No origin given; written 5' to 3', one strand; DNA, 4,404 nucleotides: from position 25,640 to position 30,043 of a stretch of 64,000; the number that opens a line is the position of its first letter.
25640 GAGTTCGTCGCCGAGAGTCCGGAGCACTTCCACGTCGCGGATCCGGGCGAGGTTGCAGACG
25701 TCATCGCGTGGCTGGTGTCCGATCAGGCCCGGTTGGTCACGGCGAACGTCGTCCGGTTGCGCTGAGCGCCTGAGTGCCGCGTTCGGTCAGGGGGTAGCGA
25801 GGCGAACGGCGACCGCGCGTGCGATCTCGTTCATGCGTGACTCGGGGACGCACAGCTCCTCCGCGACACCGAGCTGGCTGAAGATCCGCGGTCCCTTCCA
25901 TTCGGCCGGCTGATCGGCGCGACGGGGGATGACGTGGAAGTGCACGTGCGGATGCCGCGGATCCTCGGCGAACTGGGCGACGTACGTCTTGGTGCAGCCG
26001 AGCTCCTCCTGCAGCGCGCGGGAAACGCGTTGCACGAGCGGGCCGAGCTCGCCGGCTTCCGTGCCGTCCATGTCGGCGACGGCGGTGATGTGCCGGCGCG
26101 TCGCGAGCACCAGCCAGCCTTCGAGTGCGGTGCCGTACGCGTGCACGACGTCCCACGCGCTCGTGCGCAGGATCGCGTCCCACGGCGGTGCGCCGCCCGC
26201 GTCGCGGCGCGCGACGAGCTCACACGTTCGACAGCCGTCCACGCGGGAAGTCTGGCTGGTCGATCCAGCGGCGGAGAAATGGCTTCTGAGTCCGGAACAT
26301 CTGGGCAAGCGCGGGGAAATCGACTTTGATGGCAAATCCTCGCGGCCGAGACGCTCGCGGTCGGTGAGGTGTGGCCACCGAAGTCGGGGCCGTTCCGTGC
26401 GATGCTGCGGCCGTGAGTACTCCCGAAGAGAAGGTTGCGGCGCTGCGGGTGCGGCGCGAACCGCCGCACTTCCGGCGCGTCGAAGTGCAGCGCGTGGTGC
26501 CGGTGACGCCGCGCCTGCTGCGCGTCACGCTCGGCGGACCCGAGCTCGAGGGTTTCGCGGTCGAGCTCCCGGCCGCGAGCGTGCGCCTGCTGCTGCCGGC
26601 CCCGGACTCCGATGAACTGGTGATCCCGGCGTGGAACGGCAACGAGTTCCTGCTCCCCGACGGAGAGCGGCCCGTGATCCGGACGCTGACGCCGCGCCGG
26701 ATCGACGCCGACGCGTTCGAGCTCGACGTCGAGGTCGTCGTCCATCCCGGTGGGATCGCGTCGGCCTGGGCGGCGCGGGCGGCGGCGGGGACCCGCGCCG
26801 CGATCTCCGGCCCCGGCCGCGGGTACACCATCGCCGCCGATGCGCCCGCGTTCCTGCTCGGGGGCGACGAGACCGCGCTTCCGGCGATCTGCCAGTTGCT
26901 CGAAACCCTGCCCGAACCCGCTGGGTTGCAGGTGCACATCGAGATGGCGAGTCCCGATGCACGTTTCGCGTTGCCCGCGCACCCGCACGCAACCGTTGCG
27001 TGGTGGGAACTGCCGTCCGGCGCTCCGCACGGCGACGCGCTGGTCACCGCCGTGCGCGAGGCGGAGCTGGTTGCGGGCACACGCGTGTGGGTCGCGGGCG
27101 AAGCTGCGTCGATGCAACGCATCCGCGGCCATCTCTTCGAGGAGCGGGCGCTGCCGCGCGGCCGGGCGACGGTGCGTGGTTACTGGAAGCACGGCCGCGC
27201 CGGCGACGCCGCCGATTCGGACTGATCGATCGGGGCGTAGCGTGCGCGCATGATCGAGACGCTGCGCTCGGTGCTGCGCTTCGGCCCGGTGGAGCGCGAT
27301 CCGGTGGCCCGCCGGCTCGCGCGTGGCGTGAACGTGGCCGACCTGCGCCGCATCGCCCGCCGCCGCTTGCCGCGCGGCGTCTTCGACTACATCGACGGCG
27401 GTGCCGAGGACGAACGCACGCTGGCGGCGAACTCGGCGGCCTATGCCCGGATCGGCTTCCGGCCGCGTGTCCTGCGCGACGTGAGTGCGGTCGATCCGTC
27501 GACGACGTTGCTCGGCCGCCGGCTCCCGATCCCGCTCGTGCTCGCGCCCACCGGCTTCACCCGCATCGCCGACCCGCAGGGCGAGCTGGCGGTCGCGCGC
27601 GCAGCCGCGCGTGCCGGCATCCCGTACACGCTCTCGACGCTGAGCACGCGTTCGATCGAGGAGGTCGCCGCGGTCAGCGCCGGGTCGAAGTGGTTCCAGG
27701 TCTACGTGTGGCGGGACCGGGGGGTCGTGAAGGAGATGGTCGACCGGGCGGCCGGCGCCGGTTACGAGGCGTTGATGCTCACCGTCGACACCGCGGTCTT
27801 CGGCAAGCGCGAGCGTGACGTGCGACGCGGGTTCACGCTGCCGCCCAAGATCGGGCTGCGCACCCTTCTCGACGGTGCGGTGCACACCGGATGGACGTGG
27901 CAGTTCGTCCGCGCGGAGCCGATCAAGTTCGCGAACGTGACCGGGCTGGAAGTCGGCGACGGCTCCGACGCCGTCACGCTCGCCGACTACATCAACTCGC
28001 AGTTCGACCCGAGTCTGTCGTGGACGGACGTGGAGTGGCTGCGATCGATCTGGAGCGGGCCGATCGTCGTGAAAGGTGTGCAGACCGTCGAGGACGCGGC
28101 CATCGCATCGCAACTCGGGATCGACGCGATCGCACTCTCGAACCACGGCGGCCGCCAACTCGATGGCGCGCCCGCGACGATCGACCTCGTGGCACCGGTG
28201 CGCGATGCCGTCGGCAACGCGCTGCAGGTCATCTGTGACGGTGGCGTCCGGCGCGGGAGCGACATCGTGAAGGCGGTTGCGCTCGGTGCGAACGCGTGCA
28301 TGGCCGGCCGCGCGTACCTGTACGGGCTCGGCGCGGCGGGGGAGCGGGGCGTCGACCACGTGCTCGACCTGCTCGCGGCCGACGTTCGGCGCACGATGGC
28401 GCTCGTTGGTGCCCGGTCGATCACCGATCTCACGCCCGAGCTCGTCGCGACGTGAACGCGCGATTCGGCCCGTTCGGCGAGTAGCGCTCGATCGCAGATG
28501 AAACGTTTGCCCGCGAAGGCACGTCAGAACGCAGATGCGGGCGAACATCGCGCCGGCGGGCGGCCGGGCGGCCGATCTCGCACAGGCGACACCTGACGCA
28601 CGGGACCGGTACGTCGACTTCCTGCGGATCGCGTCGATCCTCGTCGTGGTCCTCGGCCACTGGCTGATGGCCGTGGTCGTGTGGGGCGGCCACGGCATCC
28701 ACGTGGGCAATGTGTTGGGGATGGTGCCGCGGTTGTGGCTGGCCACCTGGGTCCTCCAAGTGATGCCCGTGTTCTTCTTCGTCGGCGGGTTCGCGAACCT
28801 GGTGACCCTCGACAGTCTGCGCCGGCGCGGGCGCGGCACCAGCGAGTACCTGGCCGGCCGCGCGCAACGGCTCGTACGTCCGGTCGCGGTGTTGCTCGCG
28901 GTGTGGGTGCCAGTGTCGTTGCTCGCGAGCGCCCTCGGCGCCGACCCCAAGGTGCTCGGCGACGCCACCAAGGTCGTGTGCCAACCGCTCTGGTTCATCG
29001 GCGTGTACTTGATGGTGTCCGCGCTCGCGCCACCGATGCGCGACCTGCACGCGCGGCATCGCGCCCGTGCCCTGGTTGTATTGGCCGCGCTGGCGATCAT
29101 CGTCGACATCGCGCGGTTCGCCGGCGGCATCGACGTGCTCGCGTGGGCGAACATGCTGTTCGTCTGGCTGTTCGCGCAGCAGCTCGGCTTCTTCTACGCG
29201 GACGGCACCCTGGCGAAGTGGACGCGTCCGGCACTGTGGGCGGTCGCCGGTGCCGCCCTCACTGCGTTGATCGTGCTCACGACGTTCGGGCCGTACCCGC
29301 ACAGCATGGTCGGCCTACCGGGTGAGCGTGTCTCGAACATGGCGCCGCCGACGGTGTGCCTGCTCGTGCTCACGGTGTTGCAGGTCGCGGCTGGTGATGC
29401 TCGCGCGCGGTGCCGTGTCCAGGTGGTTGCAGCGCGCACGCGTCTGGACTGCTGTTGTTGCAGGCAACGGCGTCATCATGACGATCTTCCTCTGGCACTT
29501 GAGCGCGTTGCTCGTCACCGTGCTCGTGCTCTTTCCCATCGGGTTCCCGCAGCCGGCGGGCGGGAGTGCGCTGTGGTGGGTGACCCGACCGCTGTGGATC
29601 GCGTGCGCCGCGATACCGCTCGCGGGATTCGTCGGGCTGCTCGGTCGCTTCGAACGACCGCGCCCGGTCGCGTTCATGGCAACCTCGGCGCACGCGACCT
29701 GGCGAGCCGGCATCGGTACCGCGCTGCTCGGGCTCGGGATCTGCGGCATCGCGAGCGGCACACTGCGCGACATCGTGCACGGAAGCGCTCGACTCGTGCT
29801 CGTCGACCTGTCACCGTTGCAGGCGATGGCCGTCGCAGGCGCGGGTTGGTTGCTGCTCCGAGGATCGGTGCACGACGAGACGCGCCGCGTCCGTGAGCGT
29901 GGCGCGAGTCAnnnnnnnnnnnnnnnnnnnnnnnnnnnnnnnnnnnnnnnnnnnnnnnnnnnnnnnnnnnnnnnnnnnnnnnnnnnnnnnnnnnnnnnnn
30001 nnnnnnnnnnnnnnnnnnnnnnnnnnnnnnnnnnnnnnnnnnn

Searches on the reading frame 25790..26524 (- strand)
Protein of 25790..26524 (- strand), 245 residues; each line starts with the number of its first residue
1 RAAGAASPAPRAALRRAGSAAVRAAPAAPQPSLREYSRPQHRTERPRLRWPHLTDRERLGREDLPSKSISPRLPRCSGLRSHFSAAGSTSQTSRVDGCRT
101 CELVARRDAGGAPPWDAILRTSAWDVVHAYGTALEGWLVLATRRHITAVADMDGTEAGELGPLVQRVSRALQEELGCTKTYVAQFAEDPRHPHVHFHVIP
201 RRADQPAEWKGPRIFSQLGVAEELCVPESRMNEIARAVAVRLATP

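Call 56: search_protein_families(library=pfam, proteins=[window:25790-26524:-], max_evalue=0.0001)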
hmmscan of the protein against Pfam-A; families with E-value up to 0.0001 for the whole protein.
window:25790-26524:- (245 aa): 1 family
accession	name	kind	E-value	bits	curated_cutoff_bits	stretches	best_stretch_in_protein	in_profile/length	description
PF01230.28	HIT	-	1e-05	26.5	21.5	1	136-203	27-97/98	HIT domain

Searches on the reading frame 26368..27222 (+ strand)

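Call 56: search_protein_families(library=pfam, proteins=[window:26368-27222:+], max_evalue=0.0001)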
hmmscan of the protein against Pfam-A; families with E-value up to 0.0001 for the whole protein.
window:26368-27222:+ (285 aa): 2 families
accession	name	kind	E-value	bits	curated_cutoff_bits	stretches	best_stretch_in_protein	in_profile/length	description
PF04954.18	SIP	-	4.1e-30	105.2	26.3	1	160-276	2-119/119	Siderophore-interacting protein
PF08021.17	FAD_binding_9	-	1.8e-25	89.9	23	1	39-151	1-118/120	Siderophore-interacting FAD-binding domain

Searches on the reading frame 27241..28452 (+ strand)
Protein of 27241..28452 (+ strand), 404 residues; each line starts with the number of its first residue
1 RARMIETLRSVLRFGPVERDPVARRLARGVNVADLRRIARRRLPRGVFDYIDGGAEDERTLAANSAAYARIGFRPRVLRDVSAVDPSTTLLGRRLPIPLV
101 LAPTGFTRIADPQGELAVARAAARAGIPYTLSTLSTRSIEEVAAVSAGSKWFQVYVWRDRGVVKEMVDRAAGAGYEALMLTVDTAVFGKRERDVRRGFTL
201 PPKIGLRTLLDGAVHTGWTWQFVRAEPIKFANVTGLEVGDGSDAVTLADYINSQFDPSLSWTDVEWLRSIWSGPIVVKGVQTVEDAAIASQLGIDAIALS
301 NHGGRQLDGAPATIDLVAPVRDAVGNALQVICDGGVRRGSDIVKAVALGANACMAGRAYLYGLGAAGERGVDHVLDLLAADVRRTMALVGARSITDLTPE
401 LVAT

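Call 56: search_protein_families(library=pfam, proteins=[window:27241-28452:+], max_evalue=0.0001)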
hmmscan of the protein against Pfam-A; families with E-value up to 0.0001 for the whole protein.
window:27241-28452:+ (404 aa): 2 families
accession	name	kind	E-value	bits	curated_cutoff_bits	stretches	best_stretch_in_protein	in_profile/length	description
PF01070.24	FMN_dh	-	1e-143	479.1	24.9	1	39-403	1-349/350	FMN-dependent dehydrogenase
PF00478.31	IMPDH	-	1.1e-07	31.7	25.6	1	323-358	203-238/345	IMP dehydrogenase / GMP reductase domain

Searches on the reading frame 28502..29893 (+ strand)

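Call 56: search_protein_families(library=pfam, proteins=[window:28502-29893:+], max_evalue=0.0001)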
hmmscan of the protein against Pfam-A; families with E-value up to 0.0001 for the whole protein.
window:28502-29893:+ (464 aa): 1 family
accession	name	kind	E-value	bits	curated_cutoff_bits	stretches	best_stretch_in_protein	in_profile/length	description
PF01757.29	Acyl_transf_3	-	6.7e-24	85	31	1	36-297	2-258/326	Acyltransferase domain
